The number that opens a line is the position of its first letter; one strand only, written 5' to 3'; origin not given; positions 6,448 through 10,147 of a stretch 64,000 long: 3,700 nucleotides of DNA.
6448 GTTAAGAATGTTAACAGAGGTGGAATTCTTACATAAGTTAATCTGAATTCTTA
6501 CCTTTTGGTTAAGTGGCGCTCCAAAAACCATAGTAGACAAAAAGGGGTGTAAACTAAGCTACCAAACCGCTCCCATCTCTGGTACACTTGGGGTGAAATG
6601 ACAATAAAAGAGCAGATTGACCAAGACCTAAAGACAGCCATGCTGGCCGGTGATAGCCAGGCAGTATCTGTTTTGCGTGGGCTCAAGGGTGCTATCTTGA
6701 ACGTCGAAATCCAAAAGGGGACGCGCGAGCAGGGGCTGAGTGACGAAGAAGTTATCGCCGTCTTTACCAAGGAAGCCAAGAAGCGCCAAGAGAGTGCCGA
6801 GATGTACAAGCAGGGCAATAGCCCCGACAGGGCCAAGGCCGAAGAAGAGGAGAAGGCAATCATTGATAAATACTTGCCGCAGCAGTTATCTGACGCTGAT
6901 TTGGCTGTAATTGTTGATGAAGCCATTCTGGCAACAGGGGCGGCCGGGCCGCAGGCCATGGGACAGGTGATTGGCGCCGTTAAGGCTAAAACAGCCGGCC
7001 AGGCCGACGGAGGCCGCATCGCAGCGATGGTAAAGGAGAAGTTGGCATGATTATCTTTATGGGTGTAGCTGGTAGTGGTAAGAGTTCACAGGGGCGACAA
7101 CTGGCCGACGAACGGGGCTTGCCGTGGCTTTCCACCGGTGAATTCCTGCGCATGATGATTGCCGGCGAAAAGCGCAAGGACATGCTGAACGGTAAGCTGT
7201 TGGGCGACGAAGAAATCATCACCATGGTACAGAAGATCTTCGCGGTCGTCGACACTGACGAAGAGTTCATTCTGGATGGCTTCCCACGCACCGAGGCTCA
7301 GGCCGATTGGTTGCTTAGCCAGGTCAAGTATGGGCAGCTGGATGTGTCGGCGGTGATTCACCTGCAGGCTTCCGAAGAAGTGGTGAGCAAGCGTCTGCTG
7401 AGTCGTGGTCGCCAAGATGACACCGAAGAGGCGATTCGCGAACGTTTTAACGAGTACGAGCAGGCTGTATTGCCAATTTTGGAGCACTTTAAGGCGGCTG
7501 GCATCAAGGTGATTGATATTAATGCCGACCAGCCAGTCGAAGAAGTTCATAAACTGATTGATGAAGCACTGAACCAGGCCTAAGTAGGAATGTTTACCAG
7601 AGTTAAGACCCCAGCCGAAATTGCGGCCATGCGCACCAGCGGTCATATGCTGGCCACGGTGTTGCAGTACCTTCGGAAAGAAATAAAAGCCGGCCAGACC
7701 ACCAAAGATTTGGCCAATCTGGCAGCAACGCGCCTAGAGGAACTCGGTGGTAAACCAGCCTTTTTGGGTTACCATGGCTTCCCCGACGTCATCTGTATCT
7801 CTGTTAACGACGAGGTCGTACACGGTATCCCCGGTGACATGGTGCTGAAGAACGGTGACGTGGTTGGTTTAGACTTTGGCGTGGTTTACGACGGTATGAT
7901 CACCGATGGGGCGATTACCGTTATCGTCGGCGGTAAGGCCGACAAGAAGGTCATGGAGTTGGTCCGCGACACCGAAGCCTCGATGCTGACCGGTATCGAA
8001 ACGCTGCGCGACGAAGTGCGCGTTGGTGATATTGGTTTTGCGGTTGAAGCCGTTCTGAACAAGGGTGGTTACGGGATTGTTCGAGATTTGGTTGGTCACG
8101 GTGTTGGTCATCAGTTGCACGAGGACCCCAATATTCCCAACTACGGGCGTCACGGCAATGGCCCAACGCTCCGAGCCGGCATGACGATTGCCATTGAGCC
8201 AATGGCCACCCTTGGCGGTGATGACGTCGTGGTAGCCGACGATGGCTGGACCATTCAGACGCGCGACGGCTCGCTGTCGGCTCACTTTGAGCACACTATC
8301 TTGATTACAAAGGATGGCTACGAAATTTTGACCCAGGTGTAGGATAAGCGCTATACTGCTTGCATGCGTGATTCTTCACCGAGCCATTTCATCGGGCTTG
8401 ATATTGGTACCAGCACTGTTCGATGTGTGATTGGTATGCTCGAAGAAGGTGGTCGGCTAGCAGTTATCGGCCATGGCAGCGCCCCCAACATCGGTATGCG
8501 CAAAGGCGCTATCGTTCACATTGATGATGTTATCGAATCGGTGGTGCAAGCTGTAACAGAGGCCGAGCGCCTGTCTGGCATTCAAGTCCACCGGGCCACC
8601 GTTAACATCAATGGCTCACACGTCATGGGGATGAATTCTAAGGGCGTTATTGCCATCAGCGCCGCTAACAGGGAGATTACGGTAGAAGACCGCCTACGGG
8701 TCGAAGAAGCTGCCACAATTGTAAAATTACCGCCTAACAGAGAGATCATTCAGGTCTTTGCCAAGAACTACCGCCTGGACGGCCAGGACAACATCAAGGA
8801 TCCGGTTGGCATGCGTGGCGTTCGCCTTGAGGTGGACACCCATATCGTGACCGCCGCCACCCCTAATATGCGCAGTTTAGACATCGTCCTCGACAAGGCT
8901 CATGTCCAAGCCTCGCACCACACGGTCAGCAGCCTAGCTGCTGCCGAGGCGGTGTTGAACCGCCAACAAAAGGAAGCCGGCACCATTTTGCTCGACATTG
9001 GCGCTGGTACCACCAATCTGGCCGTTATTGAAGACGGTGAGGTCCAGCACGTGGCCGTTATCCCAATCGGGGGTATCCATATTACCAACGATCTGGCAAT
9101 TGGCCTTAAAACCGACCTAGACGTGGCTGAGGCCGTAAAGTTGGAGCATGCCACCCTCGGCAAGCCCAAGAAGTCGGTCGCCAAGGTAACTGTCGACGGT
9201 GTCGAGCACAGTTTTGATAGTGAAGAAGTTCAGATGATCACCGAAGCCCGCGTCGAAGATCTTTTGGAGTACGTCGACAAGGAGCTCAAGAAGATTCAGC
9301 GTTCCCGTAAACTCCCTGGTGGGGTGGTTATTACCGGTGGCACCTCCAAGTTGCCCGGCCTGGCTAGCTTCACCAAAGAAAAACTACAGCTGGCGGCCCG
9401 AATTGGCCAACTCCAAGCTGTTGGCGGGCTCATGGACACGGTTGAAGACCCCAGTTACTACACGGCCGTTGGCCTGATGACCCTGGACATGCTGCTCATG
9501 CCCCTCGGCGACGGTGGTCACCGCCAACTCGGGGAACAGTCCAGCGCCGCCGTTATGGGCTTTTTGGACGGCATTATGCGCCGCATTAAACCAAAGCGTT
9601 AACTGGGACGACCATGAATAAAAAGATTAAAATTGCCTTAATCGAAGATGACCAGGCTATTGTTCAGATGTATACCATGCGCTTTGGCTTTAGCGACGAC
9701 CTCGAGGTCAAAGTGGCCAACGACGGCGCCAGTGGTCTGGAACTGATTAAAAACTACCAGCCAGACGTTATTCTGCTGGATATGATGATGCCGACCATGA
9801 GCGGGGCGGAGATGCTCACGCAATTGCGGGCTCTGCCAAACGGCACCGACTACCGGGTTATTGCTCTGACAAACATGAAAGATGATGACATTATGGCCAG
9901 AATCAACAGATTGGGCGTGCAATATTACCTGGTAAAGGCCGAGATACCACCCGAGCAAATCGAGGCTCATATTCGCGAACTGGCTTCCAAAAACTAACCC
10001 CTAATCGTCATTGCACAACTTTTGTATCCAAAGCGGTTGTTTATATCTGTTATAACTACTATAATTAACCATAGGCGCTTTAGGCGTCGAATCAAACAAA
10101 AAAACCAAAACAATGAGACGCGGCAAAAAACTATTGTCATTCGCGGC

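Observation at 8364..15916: Two-component pair (orphan receiver plus 1375-aa GLUG/Fn3 sensor kinase) inserted between ftsA and ftsZ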

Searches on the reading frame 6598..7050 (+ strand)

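Call 3: search_protein_families(library=pfam, proteins=[window:6598-7050:+], max_evalue=0.01)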
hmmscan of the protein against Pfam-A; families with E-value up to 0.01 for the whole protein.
window:6598-7050:+ (150 aa): 2 families
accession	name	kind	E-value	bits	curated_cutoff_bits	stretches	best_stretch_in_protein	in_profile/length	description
PF09424.15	YqeY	-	7.5e-43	146.5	27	1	4-149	1-143/143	Yqey-like protein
PF02637.23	GatB_Yqey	-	0.0009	19.6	27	1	82-149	73-148/148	GatB domain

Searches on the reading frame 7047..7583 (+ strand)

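Call 3: search_protein_families(library=pfam, proteins=[window:7047-7583:+], max_evalue=0.01)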
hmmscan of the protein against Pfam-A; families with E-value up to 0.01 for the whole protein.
window:7047-7583:+ (178 aa): 8 families
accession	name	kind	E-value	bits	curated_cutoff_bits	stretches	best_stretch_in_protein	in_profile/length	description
PF00406.28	ADK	-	5.5e-29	101.7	26.8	1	5-152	2-150/151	Adenylate kinase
PF13207.12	AAA_17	-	2.5e-22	80.1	27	1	5-131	1-136/136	AAA domain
PF13671.12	AAA_33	-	2.8e-09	37.9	27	1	1-140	1-139/143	AAA domain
PF13238.12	AAA_18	-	3.2e-07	31.3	29.4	1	2-128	1-119/128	AAA domain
PF02224.24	Cytidylate_kin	-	8.7e-05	22.8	26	1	6-115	5-91/211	Cytidylate kinase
PF01712.25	dNK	-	0.00021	21.5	27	1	62-170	88-194/203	Deoxynucleoside kinase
PF13521.12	AAA_28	-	0.0014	19.3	27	1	2-45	2-43/164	AAA domain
PF02223.23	Thymidylate_kin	-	0.0015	18.7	27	0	102-171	120-185/185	Thymidylate kinase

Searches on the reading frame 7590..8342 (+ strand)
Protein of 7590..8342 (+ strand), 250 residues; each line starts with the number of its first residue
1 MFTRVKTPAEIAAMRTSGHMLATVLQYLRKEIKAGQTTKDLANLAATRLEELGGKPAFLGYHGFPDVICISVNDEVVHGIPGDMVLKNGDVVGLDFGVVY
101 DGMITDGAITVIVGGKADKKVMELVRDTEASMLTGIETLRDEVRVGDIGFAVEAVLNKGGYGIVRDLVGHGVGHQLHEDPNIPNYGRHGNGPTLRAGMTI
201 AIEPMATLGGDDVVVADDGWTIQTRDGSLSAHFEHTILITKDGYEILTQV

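Call 3: search_protein_families(library=pfam, proteins=[window:7590-8342:+], max_evalue=0.01)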
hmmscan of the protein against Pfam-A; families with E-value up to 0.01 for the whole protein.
window:7590-8342:+ (250 aa): 1 family
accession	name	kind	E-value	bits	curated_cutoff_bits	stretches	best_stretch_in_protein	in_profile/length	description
PF00557.29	Peptidase_M24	-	1.1e-45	156.5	23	1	13-241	2-208/208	Metallopeptidase family M24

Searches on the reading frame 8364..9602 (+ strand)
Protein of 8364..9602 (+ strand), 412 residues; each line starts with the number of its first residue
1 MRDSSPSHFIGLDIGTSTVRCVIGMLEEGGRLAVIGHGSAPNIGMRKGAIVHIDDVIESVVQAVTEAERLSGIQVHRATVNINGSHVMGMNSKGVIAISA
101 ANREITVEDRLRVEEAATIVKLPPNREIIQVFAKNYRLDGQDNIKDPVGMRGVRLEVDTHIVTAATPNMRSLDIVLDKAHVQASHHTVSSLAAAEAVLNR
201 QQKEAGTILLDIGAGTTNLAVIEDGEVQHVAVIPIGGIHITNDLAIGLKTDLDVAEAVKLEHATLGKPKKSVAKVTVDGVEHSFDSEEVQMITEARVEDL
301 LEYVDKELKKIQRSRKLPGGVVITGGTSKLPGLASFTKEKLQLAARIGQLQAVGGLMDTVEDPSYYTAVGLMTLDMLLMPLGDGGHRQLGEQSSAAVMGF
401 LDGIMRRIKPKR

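Call 3: search_protein_families(library=pfam, proteins=[window:8364-9602:+], max_evalue=0.01)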
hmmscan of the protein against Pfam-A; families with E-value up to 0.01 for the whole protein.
window:8364-9602:+ (412 aa): 7 families
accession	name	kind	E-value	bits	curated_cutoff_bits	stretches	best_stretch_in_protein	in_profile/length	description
PF14450.12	FtsA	-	2.1e-30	106.1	31.8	2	208-370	1-127/127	Cell division protein FtsA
PF02491.25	SHS2_FTSA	-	1.2e-24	86.9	25.4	1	84-163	1-79/79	SHS2 domain inserted in FTSA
PF11104.14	PilM_2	-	1.4e-08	34.5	27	1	175-262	144-237/340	Type IV pilus assembly protein PilM;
PF06723.19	MreB_Mbl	-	4.2e-08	32.8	27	1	195-348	136-304/327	MreB/Mbl protein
PF00022.25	Actin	-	3.7e-06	26.2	27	1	185-310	121-250/410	Actin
PF06277.17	EutA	-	2.4e-05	23.8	27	1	201-246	139-184/475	Ethanolamine utilisation protein EutA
PF02541.22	Ppx-GppA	-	0.00015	21.8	27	1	194-262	101-166/285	Ppx/GppA phosphatase family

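Call 6: find_related_loci(query=window:8364-9602:+, collection=genome_contigs, flank=10000)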
Query window:8364-9602:+ (412 aa) in genome_contigs; peptide patterns used: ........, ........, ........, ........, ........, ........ (x = any residue, [..] = any of these).
581 stretches matched a pattern; 527 encode a relative of the query (tblastn E <= 1e-3); the best 80 are kept; 80 distinct loci.
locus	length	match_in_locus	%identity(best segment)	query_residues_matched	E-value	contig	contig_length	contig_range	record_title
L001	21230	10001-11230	91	1-409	0e+0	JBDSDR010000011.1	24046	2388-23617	MAG: Candidatus Saccharimonadales bacterium isolate cluster1_bin.186 k127_2020188, whole genome shotgun sequence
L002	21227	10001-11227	88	1-409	0e+0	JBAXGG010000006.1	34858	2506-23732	MAG: Candidatus Saccharibacteria bacterium isolate ELA291 MAG291_6, whole genome shotgun sequence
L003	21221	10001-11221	89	1-409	0e+0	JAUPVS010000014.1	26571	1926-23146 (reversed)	MAG: Patescibacteria group bacterium isolate erpe_2018_sw_33hr_WHONDRS-SW48-000096_A_bin.23 scaffold_148, whole genome s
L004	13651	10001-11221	89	1-409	0e+0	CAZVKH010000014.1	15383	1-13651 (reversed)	MAG TPA_asm: uncultured Candidatus Saccharibacteria bacterium isolate SRP296810_co1_118 genome assembly, contig: NODE_41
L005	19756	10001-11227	81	1-411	0e+0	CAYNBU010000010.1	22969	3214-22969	MAG TPA_asm: uncultured Candidatus Saccharibacteria bacterium isolate SRP344714_co2_88 genome assembly, contig: NODE_572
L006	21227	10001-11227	80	1-409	0e+0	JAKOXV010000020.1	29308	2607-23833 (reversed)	MAG: bacterium isolate JPNG_metabat.9 k201_124504, whole genome shotgun sequence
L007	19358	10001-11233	81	1-411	0e+0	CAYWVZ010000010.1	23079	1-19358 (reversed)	MAG TPA_asm: uncultured Candidatus Saccharibacteria bacterium isolate SRP344714_co2_350 genome assembly, contig: NODE_56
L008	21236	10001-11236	72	1-411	0e+0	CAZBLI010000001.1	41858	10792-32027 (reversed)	MAG TPA_asm: uncultured Candidatus Saccharibacteria bacterium isolate binchicken_co118_5 genome assembly, contig: NODE_8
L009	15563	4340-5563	70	1-409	0e+0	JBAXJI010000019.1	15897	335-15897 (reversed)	MAG: Candidatus Saccharibacteria bacterium isolate ELA371 MAG371_19, whole genome shotgun sequence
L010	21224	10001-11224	70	1-409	0e+0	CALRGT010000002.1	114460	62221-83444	MAG: uncultured Candidatus Saccharimonas sp. isolate MsH-01oct19-19 genome assembly, contig: MsH-01oct19-C218, whole gen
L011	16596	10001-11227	73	1-409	0e+0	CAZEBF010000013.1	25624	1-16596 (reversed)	MAG TPA_asm: uncultured Candidatus Saccharibacteria bacterium isolate SRP286056_co1_136 genome assembly, contig: NODE_21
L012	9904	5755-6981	71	1-409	0e+0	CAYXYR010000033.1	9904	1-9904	MAG TPA_asm: uncultured Candidatus Saccharibacteria bacterium isolate SRP135725_co3_632 genome assembly, contig: NODE_82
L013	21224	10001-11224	70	1-409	0e+0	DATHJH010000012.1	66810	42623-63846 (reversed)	MAG TPA_asm: Candidatus Limnocylindria bacterium isolate SMAG_U12547 k141_140094, whole genome shotgun sequence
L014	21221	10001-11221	72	1-409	0e+0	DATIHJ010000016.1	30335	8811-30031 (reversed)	MAG TPA_asm: Patescibacteria group bacterium isolate SMAG_U15635 k141_806832, whole genome shotgun sequence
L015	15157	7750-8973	70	1-409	0e+0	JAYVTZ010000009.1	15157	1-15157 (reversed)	MAG: Burkholderiaceae bacterium isolate GL74_UP_metabat_189 GL74_UP_metabat_189_8, whole genome shotgun sequence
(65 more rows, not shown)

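Call 7: search_protein_families(library=ncbifam, proteins=[window:8364-9602:+], max_evalue=0.01)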
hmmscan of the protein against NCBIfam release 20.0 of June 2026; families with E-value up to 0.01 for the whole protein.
window:8364-9602:+ (412 aa): 14 families
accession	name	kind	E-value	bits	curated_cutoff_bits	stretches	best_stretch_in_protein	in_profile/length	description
TIGR01174.1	ftsA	equivalog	1.5e-99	333.6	175.85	1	9-372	2-369/371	cell division protein FtsA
NF007009.0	PRK09472.1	equivalog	7.7e-61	206.4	409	1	9-373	10-384/420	cell division protein FtsA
TIGR01175.1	pilM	subfamily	2.3e-10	40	133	1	7-344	3-309/348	type IV pilus assembly protein PilM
NF045709.1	Amuc_1101_fam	equivalog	2.8e-09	36.3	650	1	173-344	145-311/608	Amuc_1101 family PilM-like pilus complex protein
NF011660.0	PRK15080.1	equivalog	3.5e-09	36.3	182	1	168-263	109-199/277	ethanolamine utilization protein EutJ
NF040964.1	MamK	subfamily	5.8e-09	35.4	400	1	197-375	136-319/335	MamK family actin-like protein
TIGR02529.1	EutJ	subfamily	1.7e-07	31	152.1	1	168-261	76-164/239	ethanolamine utilization protein EutJ family protein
NF007992.0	PRK10719.1-3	equivalog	1.2e-05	24.3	598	1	198-240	138-180/478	ethanolamine ammonia-lyase reactivating factor EutA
TIGR03706.1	exo_poly_only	exception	2.9e-05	23.5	307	1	194-243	115-163/300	exopolyphosphatase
NF010539.0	PRK13927.1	subfamily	4.1e-05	22.6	293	1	200-348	146-311/339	rod shape-determining protein MreB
NF010540.1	PRK13929.1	exception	5.6e-05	22.4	515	1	202-347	147-308/334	rod-share determining protein MreBH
NF009847.0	PRK13318.1-5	equivalog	0.00044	19.6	381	1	195-330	113-227/256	type III pantothenate kinase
NF007994.0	PRK10719.1-5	equivalog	0.00092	18.2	952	1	195-243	133-183/473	ethanolamine ammonia-lyase reactivating factor EutA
NF007993.0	PRK10719.1-4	equivalog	0.0052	15.7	769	0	191-242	130-183/467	ethanolamine ammonia-lyase reactivating factor EutA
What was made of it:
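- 8364..9602 (+): ftsA. calls 3, 7 (TIGR01174 1.5e-99)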

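Call 30: search_protein_families(library=pfam, proteins=[L001:15839-16558:-], max_evalue=0.1)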
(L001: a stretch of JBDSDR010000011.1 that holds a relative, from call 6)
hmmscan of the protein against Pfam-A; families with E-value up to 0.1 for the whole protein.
L001:15839-16558:- (239 aa): 0 families

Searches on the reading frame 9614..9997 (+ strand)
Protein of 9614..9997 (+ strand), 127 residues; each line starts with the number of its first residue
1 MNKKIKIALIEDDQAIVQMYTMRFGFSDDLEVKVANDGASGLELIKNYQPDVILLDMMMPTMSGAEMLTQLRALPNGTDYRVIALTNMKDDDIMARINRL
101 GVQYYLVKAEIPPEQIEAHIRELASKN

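Call 3: search_protein_families(library=pfam, proteins=[window:9614-9997:+], max_evalue=0.01)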
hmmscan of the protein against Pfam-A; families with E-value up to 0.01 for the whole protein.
window:9614-9997:+ (127 aa): 3 families
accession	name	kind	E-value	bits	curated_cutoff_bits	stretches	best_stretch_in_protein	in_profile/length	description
PF00072.30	Response_reg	-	1.4e-20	74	30.2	1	7-120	1-110/111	Response regulator receiver domain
PF02310.24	B12-binding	-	0.0048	17.2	32.1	0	28-83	32-85/121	B12 binding domain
PF21194.3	TadZ-like_ARD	-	0.0092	16.8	27.4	0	4-57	2-57/108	TadZ-like, receiver domain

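Call 7: search_protein_families(library=ncbifam, proteins=[window:9614-9997:+], max_evalue=0.01)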
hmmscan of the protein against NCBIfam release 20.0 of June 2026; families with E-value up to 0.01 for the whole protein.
window:9614-9997:+ (127 aa): 88 families (the best 25 are shown)
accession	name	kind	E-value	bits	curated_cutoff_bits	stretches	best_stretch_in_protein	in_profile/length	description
TIGR02875.1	spore_0_A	equivalog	1.9e-21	76.5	200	1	3-126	1-124/262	sporulation transcription factor Spo0A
NF047465.1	hybrid_HK_LvrA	exception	1e-16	60.2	1200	1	8-124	470-584/819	hybrid histidine kinase/response regulator LvrA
NF007935.0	PRK10651.1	equivalog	1e-14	54.2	250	1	3-124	5-124/216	two-component system response regulator NarL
TIGR02154.1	PhoB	equivalog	1e-13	51.1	296.2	1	6-114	4-111/226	phosphate regulon transcriptional regulator PhoB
NF007969.0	PRK10693.1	equivalog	1.6e-13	50.4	329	1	6-108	9-108/337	two-component system response regulator RssB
NF045944.1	ResRegRpaBCyano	equivalog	2.5e-13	50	330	1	10-122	3-110/229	response regulator transcription factor RpaB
NF040689.1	MtrAB_MtrA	equivalog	7.9e-13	48.3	300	1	8-111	2-101/219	MtrAB system response regulator MtrA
NF008469.0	PRK11361.1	equivalog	3.2e-12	45.9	714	1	3-108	3-105/461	acetoacetate metabolism transcriptional regulator AtoC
NF007135.0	PRK09581.1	equivalog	8.8e-12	44.6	474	1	6-107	4-104/457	PleD family two-component system response regulator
TIGR01387.1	cztR_silR_copR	subfamily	1.6e-11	44.3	279.2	1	8-114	2-105/218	heavy metal response regulator transcription factor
NF041733.1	resp_reg_CseB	equivalog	2e-11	43.7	350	1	6-90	2-82/228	two-component system response regulator CseB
NF040534.1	resp_reg_YycF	equivalog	2.3e-11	43.4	340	1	6-108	2-100/231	response regulator YycF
NF045991.1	RespRegCtrARhodob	equivalog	2.8e-11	43.6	350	1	6-109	2-102/224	response regulator transcription factor CtrA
NF053512.1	nitric_RR_NosR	exception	3.2e-11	42.9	400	1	9-108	3-100/422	response regulator c-di-GMP phosphodiesterase, NosR family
NF045505.1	RR_RssB_Pseudo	equivalog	4.7e-11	42.4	700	1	2-109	3-107/394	two-component system response regulator RssB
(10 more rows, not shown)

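Call 63: search_solved_structures(query=window:9614-9994:+, max_evalue=0.00001, show_alignments=2)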
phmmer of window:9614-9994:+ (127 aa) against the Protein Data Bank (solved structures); distinct sequences matched with E-value up to 0.00001: 96 (the best 60 are shown).
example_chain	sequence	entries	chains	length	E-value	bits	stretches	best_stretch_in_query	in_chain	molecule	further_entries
9phz_E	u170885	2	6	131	3e-13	53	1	3-124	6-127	Stage 0 sporulation protein A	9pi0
5wq0_D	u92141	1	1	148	2e-12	50.3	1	2-109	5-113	Stage 0 sporulation protein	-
5wq0_B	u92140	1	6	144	4.3e-12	49.2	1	3-109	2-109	Stage 0 sporulation protein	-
1dz3_A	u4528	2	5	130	1.4e-11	47.6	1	4-126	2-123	Stage 0 sporulation protein A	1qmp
6oap_A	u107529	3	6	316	1.9e-11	47.2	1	13-118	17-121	Dual sensor histidine kinase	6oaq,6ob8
6xvu_A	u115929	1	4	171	5.8e-10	42.4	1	5-110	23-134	Response regulator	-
3nhz_A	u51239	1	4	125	9.2e-10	41.7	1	6-122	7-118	Two component system transcriptional regulator mtrA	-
1a04_A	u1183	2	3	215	1.3e-09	41.3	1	8-118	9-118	NITRATE/NITRITE RESPONSE REGULATOR PROTEIN NARL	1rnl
3cnb_A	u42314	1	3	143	2.5e-09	40.4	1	5-104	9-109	DNA-binding response regulator, merR family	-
3f6p_A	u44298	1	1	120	2.5e-09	40.3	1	6-108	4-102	Transcriptional regulatory protein yycF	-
2zwm_A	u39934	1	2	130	3e-09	40.1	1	6-109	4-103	Transcriptional regulatory protein yycF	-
1mvo_A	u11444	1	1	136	3.1e-09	40.1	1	1-123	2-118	PhoP response regulator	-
3eod_A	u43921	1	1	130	3.2e-09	40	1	7-109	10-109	Protein hnr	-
7l9c_A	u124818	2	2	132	3.4e-09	39.9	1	7-109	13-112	Regulator of RpoS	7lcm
1ys6_A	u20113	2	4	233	4e-09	39.7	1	7-119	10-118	Transcriptional regulatory protein prrA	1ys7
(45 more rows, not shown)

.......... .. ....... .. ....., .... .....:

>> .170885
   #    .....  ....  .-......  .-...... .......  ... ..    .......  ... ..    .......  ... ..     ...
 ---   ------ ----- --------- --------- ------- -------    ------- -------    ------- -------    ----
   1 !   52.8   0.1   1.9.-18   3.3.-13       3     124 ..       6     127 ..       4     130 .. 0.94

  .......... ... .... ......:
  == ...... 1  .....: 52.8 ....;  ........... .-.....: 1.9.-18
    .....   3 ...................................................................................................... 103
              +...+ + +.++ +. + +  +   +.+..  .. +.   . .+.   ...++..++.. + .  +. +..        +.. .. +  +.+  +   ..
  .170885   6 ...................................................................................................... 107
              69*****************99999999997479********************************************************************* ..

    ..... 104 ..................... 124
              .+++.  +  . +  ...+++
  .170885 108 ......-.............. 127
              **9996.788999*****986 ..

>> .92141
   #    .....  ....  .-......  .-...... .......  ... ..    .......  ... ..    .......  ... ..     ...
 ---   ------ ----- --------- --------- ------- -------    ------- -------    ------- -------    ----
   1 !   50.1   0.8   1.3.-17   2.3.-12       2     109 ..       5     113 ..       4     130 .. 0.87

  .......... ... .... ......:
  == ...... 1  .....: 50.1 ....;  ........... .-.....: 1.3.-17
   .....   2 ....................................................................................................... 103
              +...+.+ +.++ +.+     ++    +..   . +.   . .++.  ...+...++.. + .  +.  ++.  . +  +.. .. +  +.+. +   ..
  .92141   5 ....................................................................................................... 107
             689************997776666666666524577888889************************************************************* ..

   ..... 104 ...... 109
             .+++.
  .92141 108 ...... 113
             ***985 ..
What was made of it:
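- The best solved-structure matches are the Spo0A and Spo0F receiver domains (call 63).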
